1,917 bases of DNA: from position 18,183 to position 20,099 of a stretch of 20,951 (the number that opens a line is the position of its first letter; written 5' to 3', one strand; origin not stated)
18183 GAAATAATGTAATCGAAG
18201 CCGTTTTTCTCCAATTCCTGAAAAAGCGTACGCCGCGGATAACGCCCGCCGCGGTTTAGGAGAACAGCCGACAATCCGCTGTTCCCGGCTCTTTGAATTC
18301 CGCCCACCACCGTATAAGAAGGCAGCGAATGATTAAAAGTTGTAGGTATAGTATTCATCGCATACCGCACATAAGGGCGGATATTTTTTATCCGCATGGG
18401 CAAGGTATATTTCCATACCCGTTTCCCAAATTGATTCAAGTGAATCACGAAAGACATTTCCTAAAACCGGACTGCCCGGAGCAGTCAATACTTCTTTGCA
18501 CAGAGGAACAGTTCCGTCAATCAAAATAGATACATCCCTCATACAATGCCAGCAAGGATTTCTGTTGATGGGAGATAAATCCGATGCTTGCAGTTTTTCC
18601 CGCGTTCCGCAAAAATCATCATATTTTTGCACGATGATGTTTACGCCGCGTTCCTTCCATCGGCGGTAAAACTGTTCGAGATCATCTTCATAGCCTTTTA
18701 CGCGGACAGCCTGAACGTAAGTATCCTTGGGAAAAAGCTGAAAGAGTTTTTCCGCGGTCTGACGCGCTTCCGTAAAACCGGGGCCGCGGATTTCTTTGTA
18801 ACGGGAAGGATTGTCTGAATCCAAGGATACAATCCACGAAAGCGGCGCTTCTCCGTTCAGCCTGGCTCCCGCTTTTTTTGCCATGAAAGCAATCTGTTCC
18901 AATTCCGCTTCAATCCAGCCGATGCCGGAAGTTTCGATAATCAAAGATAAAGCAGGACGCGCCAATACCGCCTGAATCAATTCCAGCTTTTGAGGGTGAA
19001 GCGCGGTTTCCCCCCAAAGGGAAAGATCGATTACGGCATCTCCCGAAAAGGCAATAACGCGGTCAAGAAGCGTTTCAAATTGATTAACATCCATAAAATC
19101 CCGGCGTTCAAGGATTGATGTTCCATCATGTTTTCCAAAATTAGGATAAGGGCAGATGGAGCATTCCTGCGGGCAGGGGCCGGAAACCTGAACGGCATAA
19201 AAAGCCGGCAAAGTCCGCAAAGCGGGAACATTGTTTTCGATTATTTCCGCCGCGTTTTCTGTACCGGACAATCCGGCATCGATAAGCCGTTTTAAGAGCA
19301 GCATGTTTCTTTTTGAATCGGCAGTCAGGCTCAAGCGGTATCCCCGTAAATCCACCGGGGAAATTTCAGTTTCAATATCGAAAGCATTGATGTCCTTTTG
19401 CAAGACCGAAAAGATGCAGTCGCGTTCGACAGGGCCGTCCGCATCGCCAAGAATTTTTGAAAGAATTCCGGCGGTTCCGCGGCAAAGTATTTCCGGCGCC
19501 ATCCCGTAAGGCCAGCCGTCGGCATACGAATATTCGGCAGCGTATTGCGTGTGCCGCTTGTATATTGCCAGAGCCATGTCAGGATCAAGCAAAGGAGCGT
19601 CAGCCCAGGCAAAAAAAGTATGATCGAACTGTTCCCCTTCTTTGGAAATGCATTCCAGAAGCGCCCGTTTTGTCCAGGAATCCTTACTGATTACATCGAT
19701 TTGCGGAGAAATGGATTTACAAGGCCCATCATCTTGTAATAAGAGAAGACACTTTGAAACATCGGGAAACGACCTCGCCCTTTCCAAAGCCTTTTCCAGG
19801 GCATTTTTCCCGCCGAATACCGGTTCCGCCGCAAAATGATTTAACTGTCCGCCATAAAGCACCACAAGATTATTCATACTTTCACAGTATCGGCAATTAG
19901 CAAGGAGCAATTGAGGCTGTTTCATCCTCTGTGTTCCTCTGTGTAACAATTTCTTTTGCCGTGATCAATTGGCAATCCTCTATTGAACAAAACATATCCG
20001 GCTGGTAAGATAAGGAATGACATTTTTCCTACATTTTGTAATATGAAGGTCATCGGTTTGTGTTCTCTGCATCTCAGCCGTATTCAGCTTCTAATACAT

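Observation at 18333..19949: Radical SAM/SPASM enzyme fused to a degenerate nonulosonate-cytidylyltransferase-like domain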

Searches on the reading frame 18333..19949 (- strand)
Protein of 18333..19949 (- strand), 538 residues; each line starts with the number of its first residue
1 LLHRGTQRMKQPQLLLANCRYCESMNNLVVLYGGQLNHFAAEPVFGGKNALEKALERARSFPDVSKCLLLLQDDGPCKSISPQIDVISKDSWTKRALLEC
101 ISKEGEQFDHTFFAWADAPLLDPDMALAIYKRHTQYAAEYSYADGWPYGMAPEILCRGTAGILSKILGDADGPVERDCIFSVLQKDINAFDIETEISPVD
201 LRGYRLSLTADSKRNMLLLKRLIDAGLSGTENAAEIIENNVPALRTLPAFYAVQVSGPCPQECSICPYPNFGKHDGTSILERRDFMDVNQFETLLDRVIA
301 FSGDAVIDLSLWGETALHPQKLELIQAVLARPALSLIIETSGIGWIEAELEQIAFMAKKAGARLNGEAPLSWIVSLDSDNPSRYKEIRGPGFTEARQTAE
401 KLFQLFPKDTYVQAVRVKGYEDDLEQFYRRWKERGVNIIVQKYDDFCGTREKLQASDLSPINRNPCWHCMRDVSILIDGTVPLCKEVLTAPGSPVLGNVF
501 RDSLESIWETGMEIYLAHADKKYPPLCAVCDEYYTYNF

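Call 3: search_protein_families(library=pfam, proteins=[window:18333-19949:-], max_evalue=0.01)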
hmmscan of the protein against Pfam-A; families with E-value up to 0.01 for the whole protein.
window:18333-19949:- (538 aa): 2 families
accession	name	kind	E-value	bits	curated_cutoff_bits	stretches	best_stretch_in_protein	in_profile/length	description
PF13186.11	SPASM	-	5.7e-07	30.2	21.5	1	466-531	1-67/67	Iron-sulfur cluster-binding domain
PF04055.27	Radical_SAM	-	3.6e-05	24.4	29.5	1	258-428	6-163/166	Radical SAM superfamily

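Call 4: search_protein_families(library=ncbifam, proteins=[window:18333-19949:-], max_evalue=0.01)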
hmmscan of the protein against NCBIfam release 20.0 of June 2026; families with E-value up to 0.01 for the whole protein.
window:18333-19949:- (538 aa): 2 families
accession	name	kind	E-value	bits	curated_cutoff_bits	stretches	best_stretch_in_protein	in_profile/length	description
TIGR04321.1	spiroSPASM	subfamily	4.5e-180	599.7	250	1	28-538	2-510/510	spiro-SPASM protein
TIGR04317.1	W_rSAM_matur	equivalog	0.001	18.2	380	0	255-353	10-98/349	tungsten cofactor oxidoreductase radical SAM maturase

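Call 6: find_homologous_proteins(query=window:18333-19877:-)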
Query window:18333-19877:- (514 aa): 1593 proteins with E <= 0.001 among 8000 candidates; the best 120 are listed.
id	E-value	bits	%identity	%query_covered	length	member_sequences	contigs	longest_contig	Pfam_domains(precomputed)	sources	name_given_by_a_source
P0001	0.0e+0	1196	100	100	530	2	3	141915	PF13186.12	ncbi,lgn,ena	-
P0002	1.4e-277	940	78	100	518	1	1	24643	PF13186.12,PF04055.28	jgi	jgi:spiro-SPASM protein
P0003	1.8e-276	936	76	100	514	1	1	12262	PF13186.12,PF04055.28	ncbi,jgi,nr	ncbi:MAG: spiro-SPASM protein [Treponema sp.]|jgi:spiro-SPASM protein|nr:spiro-SPASM protein [Trepon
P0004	6.6e-276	934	77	100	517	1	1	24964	-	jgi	jgi:spiro-SPASM protein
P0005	1.1e-267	907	77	100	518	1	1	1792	-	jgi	jgi:spiro-SPASM protein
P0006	2.2e-266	903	75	100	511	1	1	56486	PF13186.12,PF04055.28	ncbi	-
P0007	3.1e-206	704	60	100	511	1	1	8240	PF13186.12,PF04055.28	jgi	jgi:spiro-SPASM protein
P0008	4.4e-206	704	61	100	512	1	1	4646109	PF13186.12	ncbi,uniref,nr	ncbi:spiro-SPASM protein [Breznakiella homolactica]|uniref:Spiro-SPASM protein n=1 Tax=Breznakiella 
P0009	3.9e-204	697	59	100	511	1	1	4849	-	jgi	jgi:spiro-SPASM protein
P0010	1.0e-203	696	60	100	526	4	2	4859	PF04055.28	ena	-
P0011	6.0e-203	693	60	100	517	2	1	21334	PF13186.12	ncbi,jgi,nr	ncbi:MAG: spiro-SPASM protein [Treponema sp.]|jgi:spiro-SPASM protein|nr:spiro-SPASM protein [Trepon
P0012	1.9e-202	692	59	100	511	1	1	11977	PF13186.12,PF04055.28,PF12804.14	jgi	jgi:spiro-SPASM protein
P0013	9.7e-202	689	59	100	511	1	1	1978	PF13186.12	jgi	jgi:spiro-SPASM protein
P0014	2.5e-201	688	60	100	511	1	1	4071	PF13186.12,PF04055.28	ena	-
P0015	2.8e-201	688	58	100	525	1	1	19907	PF13186.12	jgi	jgi:spiro-SPASM protein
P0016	3.8e-201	687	59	100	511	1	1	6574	PF13186.12,PF04055.28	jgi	jgi:spiro-SPASM protein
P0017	1.0e-200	686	60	100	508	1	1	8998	PF04055.28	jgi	jgi:spiro-SPASM protein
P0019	3.1e-200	684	59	100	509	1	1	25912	PF13186.12,PF04055.28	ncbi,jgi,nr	ncbi:MAG: spiro-SPASM protein [Treponema sp.]|jgi:spiro-SPASM protein|nr:spiro-SPASM protein [Trepon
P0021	6.3e-200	683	61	100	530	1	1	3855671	PF13186.12,PF04055.28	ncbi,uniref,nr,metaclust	ncbi:spiro-SPASM protein [Leadbettera azotonutricia]|uniref:Radical SAM domain protein n=1 Tax=Leadb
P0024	2.8e-199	681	59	100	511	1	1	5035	PF04055.28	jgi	jgi:spiro-SPASM protein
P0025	2.9e-199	681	60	100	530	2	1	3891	PF04055.28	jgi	jgi:spiro-SPASM protein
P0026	4.8e-199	680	59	100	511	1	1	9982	PF04055.28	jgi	jgi:spiro-SPASM protein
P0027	8.1e-199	680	60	100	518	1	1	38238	PF04055.28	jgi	jgi:spiro-SPASM protein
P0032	5.4e-198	677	59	100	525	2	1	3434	PF13186.12,PF04055.28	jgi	jgi:spiro-SPASM protein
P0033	5.7e-198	677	59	100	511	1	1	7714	PF04055.28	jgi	jgi:spiro-SPASM protein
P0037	1.1e-197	676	59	100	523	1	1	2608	PF13186.12,PF04055.28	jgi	jgi:spiro-SPASM protein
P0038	1.5e-197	675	59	100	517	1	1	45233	PF04055.28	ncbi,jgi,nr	ncbi:MAG: spiro-SPASM protein [Treponema sp.]|jgi:spiro-SPASM protein|nr:spiro-SPASM protein [Trepon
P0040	1.9e-197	675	58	100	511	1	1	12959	PF13186.12,PF04055.28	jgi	jgi:spiro-SPASM protein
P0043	4.8e-197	674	58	100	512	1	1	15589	PF04055.28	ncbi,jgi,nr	ncbi:MAG: spiro-SPASM protein [Spirochaetaceae bacterium]|jgi:spiro-SPASM protein|nr:spiro-SPASM pro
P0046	1.7e-196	672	58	100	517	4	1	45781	PF04055.28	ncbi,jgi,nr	ncbi:MAG: spiro-SPASM protein [Treponema sp.]|jgi:spiro-SPASM protein|nr:spiro-SPASM protein [Trepon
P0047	2.4e-196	671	58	100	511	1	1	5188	PF13186.12,PF04055.28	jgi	jgi:spiro-SPASM protein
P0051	1.7e-195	669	58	100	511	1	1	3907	PF04055.28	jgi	jgi:spiro-SPASM protein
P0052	1.8e-195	669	59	100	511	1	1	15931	PF04055.28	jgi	jgi:spiro-SPASM protein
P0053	2.1e-195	668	60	100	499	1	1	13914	PF13186.12,PF04055.28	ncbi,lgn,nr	ncbi:spiro-SPASM protein [Spirochaetia bacterium]|nr:spiro-SPASM protein [Spirochaetia bacterium]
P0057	3.3e-195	668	58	100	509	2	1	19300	PF04055.28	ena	-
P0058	5.7e-195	667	58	100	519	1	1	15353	PF13186.12,PF04055.28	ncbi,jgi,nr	ncbi:MAG: spiro-SPASM protein [Treponema sp.]|jgi:spiro-SPASM protein|nr:spiro-SPASM protein [Trepon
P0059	6.2e-195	667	60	100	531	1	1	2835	PF04055.28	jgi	jgi:spiro-SPASM protein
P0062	7.4e-195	667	58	100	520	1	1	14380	PF13186.12,PF04055.28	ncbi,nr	ncbi:spiro-SPASM protein [Spirochaetia bacterium]|nr:spiro-SPASM protein [Spirochaetia bacterium]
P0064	1.7e-194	665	59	100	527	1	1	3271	PF04055.28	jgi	jgi:spiro-SPASM protein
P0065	1.8e-194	665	58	100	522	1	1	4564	PF04055.28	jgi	jgi:spiro-SPASM protein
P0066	1.9e-194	665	57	100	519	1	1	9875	PF04055.28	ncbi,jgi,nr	ncbi:MAG: spiro-SPASM protein [Treponema sp.]|jgi:spiro-SPASM protein|nr:spiro-SPASM protein [Trepon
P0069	6.5e-194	663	59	100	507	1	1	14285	PF13186.12,PF04055.28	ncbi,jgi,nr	ncbi:MAG: spiro-SPASM protein [Spirochaetaceae bacterium]|jgi:spiro-SPASM protein|nr:spiro-SPASM pro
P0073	3.1e-193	661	58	100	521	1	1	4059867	PF04055.28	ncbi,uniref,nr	ncbi:radical SAM domain protein [Treponema primitia ZAS-2]|uniref:Radical SAM domain protein n=1 Tax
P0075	5.2e-193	660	59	100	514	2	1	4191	PF13186.12,PF04055.28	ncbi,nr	ncbi:MAG: spiro-SPASM protein [Spirochaetaceae bacterium]|nr:spiro-SPASM protein [Spirochaetaceae ba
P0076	5.8e-193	660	58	100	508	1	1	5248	PF13186.12,PF04055.28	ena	-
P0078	9.6e-193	660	56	100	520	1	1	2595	PF04055.28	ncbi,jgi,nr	ncbi:MAG: spiro-SPASM protein [Treponema sp.]|jgi:spiro-SPASM protein|nr:spiro-SPASM protein [Trepon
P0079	1.0e-192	659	58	100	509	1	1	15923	PF04055.28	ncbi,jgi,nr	ncbi:MAG: spiro-SPASM protein [Spirochaetaceae bacterium]|jgi:spiro-SPASM protein|nr:spiro-SPASM pro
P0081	1.4e-192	659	56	100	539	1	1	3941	PF13186.12,PF04055.28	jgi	jgi:spiro-SPASM protein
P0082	1.9e-192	659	58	100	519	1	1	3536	PF13186.12,PF04055.28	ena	-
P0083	2.7e-192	658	57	100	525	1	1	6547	PF04055.28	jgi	jgi:spiro-SPASM protein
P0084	3.2e-192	658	56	100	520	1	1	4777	PF04055.28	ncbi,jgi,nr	ncbi:MAG: spiro-SPASM protein [Treponema sp.]|jgi:spiro-SPASM protein|nr:spiro-SPASM protein [Trepon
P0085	3.5e-192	658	58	100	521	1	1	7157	PF04055.28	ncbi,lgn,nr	ncbi:spiro-SPASM protein [Spirochaetia bacterium]|nr:spiro-SPASM protein [Spirochaetia bacterium]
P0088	6.9e-192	657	58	100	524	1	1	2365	PF13186.12,PF04055.28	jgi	-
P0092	1.3e-191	656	59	100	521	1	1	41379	PF04055.28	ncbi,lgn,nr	ncbi:spiro-SPASM protein [Spirochaetia bacterium]|nr:spiro-SPASM protein [Spirochaetia bacterium]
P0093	2.4e-191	655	57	100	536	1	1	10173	PF04055.28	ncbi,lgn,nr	ncbi:spiro-SPASM protein [Spirochaetia bacterium]|nr:spiro-SPASM protein [Spirochaetia bacterium]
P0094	2.5e-191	655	58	100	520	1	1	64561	PF13186.12,PF04055.28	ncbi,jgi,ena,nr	ncbi:MAG: spiro-SPASM protein [Treponema sp.]|nr:spiro-SPASM protein [Treponema sp.]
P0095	2.7e-191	655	58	100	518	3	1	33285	PF13186.12,PF04055.28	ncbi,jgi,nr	ncbi:MAG: spiro-SPASM protein [Treponema sp.]|jgi:spiro-SPASM protein|nr:spiro-SPASM protein [Trepon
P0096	5.0e-191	654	57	100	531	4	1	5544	PF13186.12,PF04055.28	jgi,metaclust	metaclust:\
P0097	6.4e-191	654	57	100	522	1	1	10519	PF04055.28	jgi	jgi:spiro-SPASM protein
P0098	1.2e-190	653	62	88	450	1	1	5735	PF04055.28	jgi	jgi:spiro-SPASM protein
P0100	1.3e-190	653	58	100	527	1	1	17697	PF13186.12,PF04055.28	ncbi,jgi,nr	ncbi:MAG: spiro-SPASM protein [Treponema sp.]|jgi:spiro-SPASM protein|nr:spiro-SPASM protein [Trepon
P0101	1.6e-190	652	58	100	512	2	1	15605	PF13186.12,PF04055.28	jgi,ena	-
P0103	2.0e-190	652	56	100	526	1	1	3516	PF13186.12,PF04055.28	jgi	jgi:spiro-SPASM protein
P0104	2.7e-190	652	58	100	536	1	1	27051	PF04055.28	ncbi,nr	ncbi:spiro-SPASM protein [Spirochaetia bacterium]|nr:spiro-SPASM protein [Spirochaetia bacterium]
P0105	2.7e-190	652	58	100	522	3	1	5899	PF13186.12,PF04055.28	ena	-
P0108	3.5e-190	651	57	100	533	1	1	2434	PF04055.28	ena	-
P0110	4.0e-190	651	56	100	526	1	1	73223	PF13186.12,PF04055.28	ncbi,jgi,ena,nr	ncbi:MAG: spiro-SPASM protein [Treponema sp.]|nr:spiro-SPASM protein [Treponema sp.]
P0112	4.9e-190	651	58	100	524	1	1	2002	PF04055.28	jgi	jgi:spiro-SPASM protein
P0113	6.2e-190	650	58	100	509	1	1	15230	PF04055.28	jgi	jgi:spiro-SPASM protein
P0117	8.4e-190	650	58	100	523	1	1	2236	PF13186.12,PF04055.28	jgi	jgi:spiro-SPASM protein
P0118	1.2e-189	649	57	100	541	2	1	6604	PF04055.28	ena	-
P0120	1.6e-189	649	57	100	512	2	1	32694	PF13186.12,PF04055.28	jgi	jgi:spiro-SPASM protein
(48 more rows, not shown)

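Call 15: find_related_loci(query=window:18333-19877:-, collection=genome_contigs, flank=10000)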
Query window:18333-19877:- (514 aa) in genome_contigs; peptide patterns used: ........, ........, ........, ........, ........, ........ (x = any residue, [..] = any of these).
188 stretches matched a pattern; 171 encode a relative of the query (tblastn E <= 1e-3); the best 80 are kept; 80 distinct loci.
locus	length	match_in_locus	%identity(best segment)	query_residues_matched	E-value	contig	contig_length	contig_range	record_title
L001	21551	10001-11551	58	1-514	0e+0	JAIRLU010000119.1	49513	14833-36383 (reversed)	MAG: Treponema sp. isolate Cc175_bin63 k119_3394520, whole genome shotgun sequence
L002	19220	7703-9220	60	1-514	0e+0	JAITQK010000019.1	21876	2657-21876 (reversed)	MAG: Treponema sp. isolate Pq454_bin73 k119_2746892, whole genome shotgun sequence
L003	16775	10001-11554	59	1-514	0e+0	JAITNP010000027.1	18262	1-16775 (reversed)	MAG: Treponema sp. isolate Po218_bin21 k119_4026865, whole genome shotgun sequence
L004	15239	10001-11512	59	1-514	0e+0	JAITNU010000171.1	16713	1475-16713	MAG: Treponema sp. isolate Po218_bin31 k119_2915287, whole genome shotgun sequence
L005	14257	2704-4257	58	1-514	0e+0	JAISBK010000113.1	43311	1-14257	MAG: Treponema sp. isolate Gx481_bin203 k119_3758307, whole genome shotgun sequence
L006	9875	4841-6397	57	1-514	0e+0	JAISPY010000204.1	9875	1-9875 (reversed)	MAG: Treponema sp. isolate Kf353_bin104 k119_171688, whole genome shotgun sequence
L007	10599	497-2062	60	1-514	0e+0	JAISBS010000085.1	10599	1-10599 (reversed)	MAG: Treponema sp. isolate Gx481_bin31 k119_1413630, whole genome shotgun sequence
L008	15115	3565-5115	57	1-514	0e+0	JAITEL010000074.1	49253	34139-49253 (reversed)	MAG: Treponema sp. isolate Nm470_bin53 k119_4337222, whole genome shotgun sequence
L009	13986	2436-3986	58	1-514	0e+0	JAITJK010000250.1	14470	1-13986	MAG: Spirochaetaceae bacterium isolate Pcl387_bin163 k119_2445165, whole genome shotgun sequence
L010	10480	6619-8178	58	1-514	0e+0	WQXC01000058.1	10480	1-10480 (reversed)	MAG: Treponema sp. isolate Emb289P3bin135 Ga0123356_10008064, whole genome shotgun sequence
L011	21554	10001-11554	58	1-514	0e+0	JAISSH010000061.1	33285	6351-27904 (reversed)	MAG: Treponema sp. isolate Mcx344_bin19 k119_1077628, whole genome shotgun sequence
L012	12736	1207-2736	61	1-514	0e+0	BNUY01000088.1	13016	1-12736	Spirochaetia bacterium MS499-44 DNA, sequence088, whole genome shotgun sequence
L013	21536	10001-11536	59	1-514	0e+0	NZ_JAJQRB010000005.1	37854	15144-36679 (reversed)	Treponema primitia strain ZAS-10 NODE_43_length_37854_cov_183.052568, whole genome shotgun sequence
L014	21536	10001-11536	61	1-514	0e+0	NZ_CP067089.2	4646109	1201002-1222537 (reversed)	Breznakiella homolactica strain RmG30 chromosome, complete genome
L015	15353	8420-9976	58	1-514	0e+0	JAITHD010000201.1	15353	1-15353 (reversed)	MAG: Treponema sp. isolate Pc512_bin5 k119_740321, whole genome shotgun sequence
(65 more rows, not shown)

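Call 20: search_protein_representatives(protein=window:18333-19877:-)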
Query: 514 residues. Proteins with E-value up to 0.001 (for the whole library): 934; up to 1e-10: 537; up to 1e-30: 340. The best 150 are listed.
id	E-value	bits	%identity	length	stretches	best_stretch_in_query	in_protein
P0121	5.6e-182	622.4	57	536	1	4-514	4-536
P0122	6.4e-181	618.9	54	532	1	1-514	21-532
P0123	2.6e-171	587.2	58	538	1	3-514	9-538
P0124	8.6e-156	536.0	54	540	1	3-514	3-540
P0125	1.2e-152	525.6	52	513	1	1-514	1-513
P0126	1.6e-142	492.2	48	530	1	1-514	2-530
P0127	1.1e-135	469.6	45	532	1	1-514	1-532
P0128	3.3e-133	461.5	49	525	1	4-514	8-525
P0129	2.2e-130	452.1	45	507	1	4-514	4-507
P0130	1.1e-129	449.8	44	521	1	1-514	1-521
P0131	2.4e-129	448.7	50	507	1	1-514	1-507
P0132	8.4e-128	443.6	43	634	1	1-514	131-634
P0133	1.9e-126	439.2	45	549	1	1-514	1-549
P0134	7.0e-126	437.3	41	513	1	1-514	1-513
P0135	3.2e-121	421.9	49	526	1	1-514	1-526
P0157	1.3e-105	370.5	36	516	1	6-514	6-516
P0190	2.3e-93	330.0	36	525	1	1-514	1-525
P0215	9.7e-87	308.1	35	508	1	10-514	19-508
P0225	6.0e-83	295.6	34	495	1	16-514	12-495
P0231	5.1e-82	292.6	35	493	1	18-514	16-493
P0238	7.4e-80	285.4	38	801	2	262-513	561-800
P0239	2.0e-79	284.0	35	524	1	1-514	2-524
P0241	3.0e-79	283.4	36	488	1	1-514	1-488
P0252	1.7e-77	277.6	35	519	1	80-514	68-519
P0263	9.8e-76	271.8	35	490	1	5-514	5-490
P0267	5.4e-75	269.4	38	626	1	67-514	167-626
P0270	1.2e-74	268.3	34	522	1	2-514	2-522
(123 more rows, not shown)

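Call 21: list_cluster_members(proteins=[P0270, P0263, P0252, P0241, P0239, P0231, P0225, P0215, P0190, P0157])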
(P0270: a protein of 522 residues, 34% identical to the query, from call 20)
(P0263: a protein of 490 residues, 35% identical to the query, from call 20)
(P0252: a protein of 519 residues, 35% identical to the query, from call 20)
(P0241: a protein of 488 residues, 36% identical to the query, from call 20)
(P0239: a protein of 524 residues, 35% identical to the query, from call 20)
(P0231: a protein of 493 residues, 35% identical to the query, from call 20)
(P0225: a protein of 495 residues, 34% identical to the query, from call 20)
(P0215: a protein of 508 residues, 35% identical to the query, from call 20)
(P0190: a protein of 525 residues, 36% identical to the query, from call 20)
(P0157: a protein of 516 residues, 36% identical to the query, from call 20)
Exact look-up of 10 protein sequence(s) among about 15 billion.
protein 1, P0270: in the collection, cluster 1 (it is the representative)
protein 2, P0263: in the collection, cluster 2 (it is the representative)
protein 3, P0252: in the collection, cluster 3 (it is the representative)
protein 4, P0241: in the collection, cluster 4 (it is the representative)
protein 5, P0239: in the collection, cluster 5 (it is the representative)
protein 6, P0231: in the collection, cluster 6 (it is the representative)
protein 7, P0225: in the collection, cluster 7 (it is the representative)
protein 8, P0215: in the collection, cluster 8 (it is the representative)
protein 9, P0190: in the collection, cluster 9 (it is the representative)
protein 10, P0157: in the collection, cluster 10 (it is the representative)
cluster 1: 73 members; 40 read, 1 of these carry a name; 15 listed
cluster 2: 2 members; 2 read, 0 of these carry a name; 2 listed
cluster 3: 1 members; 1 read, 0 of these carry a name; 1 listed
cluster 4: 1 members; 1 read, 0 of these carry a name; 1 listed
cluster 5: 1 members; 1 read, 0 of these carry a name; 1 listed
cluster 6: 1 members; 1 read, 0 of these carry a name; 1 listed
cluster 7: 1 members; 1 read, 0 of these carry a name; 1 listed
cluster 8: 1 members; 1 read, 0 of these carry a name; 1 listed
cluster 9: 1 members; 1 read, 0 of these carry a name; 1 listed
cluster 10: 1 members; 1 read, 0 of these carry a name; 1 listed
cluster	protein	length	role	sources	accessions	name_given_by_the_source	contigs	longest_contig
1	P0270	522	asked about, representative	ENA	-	-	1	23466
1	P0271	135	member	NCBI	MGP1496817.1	MAG: SPASM domain-containing protein, partial [Treponema sp.]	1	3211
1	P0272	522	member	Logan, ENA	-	-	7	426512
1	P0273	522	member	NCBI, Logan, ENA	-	-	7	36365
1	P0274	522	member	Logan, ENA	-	-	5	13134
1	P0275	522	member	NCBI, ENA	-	-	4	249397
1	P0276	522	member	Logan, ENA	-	-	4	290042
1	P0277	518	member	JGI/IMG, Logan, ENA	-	-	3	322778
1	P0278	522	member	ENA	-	-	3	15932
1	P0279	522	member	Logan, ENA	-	-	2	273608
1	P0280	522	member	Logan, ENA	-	-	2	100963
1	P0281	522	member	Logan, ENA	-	-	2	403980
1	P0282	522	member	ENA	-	-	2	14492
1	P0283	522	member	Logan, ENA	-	-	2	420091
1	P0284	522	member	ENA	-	-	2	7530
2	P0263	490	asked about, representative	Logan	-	-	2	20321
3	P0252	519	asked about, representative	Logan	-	-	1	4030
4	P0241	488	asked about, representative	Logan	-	-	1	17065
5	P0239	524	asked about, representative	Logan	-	-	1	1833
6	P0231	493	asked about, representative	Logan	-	-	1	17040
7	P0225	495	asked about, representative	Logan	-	-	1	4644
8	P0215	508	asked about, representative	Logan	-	-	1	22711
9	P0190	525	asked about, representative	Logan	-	-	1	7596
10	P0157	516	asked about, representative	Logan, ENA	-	-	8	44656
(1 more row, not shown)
